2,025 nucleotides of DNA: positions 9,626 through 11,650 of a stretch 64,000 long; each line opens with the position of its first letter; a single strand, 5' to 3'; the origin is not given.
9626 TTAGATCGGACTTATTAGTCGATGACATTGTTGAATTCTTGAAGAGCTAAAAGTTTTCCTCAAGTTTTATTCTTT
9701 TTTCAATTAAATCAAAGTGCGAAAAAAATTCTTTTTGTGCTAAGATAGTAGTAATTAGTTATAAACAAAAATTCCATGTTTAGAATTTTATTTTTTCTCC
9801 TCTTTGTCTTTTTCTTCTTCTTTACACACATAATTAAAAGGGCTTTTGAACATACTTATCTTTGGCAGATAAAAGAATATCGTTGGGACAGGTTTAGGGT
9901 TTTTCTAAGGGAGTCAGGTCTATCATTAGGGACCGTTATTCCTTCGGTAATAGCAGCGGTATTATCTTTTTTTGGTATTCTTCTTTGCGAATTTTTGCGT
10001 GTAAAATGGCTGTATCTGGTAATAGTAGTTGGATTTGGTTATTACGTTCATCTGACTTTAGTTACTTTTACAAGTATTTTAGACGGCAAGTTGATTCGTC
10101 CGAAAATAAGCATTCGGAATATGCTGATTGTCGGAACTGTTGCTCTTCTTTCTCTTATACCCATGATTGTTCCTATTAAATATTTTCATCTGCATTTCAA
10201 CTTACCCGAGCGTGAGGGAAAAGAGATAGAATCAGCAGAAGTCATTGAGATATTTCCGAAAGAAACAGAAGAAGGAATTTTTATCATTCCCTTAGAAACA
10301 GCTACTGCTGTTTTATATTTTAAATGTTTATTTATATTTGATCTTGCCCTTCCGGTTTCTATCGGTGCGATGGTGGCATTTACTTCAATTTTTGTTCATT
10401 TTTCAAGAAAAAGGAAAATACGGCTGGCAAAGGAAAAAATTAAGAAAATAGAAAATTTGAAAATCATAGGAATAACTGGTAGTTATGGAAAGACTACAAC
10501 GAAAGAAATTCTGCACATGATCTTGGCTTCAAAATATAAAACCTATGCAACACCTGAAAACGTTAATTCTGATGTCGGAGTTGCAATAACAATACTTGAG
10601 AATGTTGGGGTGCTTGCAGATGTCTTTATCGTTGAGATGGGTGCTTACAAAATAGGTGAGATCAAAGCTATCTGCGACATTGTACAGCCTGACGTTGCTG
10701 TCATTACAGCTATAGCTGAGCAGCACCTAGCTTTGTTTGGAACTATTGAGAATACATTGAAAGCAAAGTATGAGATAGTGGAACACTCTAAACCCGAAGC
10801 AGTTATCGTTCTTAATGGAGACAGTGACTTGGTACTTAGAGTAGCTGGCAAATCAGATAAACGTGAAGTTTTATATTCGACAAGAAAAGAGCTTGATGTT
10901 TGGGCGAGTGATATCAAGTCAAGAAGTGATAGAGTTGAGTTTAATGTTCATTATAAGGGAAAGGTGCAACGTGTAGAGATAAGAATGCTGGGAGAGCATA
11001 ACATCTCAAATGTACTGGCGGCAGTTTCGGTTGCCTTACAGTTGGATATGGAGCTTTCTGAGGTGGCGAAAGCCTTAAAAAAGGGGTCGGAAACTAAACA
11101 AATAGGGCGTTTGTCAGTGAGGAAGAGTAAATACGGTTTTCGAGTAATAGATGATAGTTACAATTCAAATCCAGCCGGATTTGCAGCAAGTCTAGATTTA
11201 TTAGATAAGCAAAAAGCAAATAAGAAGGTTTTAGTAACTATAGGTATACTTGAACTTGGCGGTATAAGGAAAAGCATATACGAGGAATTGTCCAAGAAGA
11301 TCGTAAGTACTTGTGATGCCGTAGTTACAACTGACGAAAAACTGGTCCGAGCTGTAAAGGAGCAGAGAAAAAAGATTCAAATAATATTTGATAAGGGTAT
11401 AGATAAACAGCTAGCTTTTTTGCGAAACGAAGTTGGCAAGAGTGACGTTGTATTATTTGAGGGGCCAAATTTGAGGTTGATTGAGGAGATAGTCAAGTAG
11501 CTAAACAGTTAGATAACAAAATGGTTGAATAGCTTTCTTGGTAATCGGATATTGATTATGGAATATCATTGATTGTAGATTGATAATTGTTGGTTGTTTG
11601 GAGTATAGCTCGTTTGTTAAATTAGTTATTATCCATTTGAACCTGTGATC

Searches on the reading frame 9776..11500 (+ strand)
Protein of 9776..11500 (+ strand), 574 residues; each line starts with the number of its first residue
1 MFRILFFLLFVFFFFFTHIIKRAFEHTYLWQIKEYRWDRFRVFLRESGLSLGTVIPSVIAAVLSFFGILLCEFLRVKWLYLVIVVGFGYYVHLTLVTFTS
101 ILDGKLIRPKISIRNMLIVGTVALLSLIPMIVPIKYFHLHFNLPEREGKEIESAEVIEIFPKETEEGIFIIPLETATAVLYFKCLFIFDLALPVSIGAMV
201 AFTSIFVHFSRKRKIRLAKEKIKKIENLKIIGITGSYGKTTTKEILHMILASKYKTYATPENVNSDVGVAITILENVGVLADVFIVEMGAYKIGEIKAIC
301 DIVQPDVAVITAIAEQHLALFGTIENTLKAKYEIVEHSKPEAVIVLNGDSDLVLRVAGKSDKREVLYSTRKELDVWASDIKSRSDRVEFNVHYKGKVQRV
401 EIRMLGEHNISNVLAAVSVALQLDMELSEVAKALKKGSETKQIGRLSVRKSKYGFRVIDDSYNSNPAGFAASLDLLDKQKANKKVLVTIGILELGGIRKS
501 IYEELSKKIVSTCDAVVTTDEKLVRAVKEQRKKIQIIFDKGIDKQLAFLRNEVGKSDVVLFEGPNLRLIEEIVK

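Call 57: search_protein_families(library=pfam, proteins=[window:9776-11500:+], max_evalue=0.0001)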
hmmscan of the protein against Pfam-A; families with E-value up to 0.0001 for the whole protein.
window:9776-11500:+ (574 aa): 2 families
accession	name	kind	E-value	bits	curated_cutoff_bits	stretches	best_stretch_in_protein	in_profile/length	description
PF08245.18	Mur_ligase_M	-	1.2e-42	146.6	24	1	233-420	1-200/200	Mur ligase middle domain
PF02875.26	Mur_ligase_C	-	1e-10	42.9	28.4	1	444-563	1-125/127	Mur ligase, glutamate ligase domain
